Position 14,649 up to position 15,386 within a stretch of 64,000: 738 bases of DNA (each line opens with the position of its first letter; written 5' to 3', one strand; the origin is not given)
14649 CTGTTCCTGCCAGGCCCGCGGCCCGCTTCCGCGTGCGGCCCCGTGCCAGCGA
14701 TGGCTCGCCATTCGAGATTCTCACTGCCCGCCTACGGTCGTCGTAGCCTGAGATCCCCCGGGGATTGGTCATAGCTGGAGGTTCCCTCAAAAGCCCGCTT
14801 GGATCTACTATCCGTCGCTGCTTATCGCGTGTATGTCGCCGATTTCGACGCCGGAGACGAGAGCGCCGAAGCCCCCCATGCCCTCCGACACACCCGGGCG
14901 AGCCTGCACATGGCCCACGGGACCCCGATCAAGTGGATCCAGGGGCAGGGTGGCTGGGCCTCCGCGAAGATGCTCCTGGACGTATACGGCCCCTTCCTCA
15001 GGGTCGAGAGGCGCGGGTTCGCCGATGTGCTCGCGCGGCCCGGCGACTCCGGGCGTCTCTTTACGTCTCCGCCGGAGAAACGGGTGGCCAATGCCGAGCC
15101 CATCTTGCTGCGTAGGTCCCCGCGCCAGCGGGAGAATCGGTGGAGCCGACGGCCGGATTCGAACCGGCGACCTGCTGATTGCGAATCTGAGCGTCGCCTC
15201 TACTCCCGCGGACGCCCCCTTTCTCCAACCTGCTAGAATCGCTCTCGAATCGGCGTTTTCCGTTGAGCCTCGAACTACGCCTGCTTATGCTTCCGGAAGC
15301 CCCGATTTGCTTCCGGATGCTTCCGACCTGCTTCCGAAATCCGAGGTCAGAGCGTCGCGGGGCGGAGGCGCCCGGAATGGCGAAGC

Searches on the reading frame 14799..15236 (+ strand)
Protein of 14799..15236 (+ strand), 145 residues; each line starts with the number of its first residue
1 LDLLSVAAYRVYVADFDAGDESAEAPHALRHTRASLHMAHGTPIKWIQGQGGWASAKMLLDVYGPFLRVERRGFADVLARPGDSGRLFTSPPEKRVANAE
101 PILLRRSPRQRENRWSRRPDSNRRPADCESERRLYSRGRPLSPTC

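Call 16: search_protein_families(library=pfam, proteins=[window:14799-15236:+], max_evalue=0.01)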
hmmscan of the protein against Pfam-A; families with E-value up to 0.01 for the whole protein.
window:14799-15236:+ (145 aa): 1 family
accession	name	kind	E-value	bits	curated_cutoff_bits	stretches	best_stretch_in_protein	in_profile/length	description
PF00589.27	Phage_integrase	-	0.00018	21.8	27.1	1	18-63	121-165/172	Phage integrase family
